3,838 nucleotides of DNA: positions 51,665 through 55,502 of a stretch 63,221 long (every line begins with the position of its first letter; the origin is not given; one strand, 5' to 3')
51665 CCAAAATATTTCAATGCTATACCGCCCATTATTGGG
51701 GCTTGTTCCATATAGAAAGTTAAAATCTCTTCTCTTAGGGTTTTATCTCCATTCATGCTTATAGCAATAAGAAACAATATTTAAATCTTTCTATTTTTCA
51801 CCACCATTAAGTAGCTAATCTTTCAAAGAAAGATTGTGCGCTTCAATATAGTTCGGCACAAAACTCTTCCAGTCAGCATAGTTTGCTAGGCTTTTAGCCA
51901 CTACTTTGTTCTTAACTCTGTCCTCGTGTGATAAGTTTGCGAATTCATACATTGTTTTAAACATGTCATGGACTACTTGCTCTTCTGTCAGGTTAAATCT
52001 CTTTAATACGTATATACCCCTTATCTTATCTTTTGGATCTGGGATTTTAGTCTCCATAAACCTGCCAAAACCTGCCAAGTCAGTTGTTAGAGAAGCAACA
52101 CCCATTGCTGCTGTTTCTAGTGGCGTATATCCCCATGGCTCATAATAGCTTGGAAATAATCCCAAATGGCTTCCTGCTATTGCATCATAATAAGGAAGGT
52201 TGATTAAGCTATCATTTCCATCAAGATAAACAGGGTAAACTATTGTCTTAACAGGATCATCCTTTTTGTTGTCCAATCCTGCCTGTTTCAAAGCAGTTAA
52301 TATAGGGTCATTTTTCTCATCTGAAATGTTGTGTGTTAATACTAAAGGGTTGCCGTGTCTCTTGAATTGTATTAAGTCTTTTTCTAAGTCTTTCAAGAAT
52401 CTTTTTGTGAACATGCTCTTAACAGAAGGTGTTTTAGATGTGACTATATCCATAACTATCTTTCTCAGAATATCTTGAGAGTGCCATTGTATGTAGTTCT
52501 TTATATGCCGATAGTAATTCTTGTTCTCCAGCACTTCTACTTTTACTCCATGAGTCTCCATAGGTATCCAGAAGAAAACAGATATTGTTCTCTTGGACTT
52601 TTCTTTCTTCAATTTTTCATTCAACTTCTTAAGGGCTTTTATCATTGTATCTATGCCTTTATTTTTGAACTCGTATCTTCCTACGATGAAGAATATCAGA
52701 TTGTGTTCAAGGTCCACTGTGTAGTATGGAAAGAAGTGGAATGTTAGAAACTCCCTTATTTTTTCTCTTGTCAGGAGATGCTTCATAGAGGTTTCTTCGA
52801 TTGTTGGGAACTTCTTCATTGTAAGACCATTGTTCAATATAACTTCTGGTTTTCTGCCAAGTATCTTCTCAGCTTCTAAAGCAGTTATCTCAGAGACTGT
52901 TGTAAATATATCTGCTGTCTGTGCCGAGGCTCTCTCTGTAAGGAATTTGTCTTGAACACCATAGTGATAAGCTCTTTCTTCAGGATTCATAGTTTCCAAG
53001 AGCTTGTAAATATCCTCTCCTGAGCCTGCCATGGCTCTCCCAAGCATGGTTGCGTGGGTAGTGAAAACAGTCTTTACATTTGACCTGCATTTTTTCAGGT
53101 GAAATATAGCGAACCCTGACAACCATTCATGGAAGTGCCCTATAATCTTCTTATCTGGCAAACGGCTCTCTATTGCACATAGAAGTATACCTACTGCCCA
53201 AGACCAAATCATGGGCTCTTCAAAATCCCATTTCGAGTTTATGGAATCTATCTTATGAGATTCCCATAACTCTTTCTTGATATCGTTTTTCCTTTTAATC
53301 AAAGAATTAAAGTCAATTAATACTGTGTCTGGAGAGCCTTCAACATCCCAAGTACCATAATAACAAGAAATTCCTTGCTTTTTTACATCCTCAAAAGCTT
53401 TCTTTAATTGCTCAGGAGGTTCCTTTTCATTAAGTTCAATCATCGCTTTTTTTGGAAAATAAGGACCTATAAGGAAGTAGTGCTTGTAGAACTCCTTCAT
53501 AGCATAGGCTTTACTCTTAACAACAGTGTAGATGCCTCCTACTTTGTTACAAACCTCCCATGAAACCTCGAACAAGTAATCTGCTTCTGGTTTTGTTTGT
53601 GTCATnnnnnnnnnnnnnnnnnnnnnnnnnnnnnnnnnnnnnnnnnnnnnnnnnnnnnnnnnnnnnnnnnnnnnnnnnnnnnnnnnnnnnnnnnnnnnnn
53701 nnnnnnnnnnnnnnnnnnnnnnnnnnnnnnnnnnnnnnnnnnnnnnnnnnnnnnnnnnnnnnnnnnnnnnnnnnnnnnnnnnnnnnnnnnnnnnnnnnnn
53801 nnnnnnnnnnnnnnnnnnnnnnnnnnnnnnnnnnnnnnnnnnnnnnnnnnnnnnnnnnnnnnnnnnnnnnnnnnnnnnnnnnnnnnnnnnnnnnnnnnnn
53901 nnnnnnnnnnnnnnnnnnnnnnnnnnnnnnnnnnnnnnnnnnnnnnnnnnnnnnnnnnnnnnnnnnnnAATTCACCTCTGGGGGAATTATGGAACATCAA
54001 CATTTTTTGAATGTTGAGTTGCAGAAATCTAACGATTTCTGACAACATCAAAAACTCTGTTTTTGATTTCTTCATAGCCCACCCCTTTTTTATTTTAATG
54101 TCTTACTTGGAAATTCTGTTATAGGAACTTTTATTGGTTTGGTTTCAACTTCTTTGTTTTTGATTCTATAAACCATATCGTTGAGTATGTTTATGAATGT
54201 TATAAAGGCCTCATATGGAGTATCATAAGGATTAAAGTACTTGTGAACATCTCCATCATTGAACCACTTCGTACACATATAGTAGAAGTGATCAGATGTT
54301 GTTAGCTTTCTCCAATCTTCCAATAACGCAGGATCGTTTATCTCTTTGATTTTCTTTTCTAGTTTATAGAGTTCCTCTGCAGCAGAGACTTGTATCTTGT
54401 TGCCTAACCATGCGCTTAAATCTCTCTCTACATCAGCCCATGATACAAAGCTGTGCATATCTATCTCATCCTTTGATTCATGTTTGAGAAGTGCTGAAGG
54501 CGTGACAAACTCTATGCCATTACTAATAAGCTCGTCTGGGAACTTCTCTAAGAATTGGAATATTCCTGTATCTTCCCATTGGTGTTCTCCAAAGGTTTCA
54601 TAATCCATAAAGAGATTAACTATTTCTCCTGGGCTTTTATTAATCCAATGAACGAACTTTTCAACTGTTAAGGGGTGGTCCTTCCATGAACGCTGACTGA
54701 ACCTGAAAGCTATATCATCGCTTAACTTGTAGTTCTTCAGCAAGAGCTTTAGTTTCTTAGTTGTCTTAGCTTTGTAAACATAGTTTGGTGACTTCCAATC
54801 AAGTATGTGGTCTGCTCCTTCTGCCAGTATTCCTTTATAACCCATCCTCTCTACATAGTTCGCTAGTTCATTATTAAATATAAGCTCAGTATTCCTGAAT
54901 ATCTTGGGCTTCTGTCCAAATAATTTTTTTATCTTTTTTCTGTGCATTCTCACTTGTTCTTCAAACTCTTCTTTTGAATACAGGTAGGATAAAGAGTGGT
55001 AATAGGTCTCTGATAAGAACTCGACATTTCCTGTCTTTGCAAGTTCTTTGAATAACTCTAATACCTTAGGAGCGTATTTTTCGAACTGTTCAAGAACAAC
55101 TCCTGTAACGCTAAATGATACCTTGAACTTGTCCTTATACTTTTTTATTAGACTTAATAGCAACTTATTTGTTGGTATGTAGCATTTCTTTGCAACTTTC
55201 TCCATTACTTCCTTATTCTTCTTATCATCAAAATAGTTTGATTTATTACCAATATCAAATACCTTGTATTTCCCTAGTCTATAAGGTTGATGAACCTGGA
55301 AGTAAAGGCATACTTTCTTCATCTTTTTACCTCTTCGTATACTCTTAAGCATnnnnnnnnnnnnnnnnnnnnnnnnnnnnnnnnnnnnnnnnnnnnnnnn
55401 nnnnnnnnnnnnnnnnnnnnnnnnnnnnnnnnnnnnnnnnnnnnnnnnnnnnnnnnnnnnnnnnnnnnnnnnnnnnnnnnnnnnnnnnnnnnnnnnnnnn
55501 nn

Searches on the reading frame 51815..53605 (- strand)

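Call 13: search_protein_families(library=pfam, proteins=[window:51815-53605:-], max_evalue=0.0001)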
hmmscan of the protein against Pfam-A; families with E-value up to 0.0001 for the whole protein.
window:51815-53605:- (596 aa): 4 families
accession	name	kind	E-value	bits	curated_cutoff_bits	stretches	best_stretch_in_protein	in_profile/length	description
PF05693.19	Glycogen_syn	-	1.1e-157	526.9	27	1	13-595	1-584/639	Glycogen synthase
PF08323.17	Glyco_transf_5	-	5.1e-12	46.5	22.7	1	14-244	5-223/239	Starch synthase catalytic domain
PF00534.26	Glycos_transf_1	-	2.9e-07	30.6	26.4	0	478-513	92-127/172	Glycosyl transferases group 1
PF13692.12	Glyco_trans_1_4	-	6.1e-06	27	27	0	474-517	72-115/142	Glycosyl transferases group 1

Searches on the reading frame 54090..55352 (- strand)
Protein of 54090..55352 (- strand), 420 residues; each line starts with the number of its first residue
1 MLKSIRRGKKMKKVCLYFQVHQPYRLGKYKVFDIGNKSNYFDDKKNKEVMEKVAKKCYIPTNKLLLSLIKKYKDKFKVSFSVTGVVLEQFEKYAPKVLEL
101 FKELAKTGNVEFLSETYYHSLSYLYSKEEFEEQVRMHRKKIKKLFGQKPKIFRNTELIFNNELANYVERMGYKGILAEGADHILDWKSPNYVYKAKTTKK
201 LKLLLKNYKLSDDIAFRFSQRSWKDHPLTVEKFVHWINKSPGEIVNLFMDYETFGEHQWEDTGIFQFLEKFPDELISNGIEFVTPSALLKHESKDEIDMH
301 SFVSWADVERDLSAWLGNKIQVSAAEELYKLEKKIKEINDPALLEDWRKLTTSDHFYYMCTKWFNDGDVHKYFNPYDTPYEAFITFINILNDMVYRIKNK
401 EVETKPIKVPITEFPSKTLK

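Call 13: search_protein_families(library=pfam, proteins=[window:54090-55352:-], max_evalue=0.0001)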
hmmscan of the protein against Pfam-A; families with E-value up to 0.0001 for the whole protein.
window:54090-55352:- (420 aa): 2 families
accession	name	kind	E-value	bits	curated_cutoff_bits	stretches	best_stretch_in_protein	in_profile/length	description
PF03065.20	Glyco_hydro_57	-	8.7e-85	285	21.2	1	16-294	2-285/291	Glycosyl hydrolase family 57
PF01522.26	Polysacc_deac_1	-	2.9e-09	37.4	23.1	1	66-174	25-123/124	Polysaccharide deacetylase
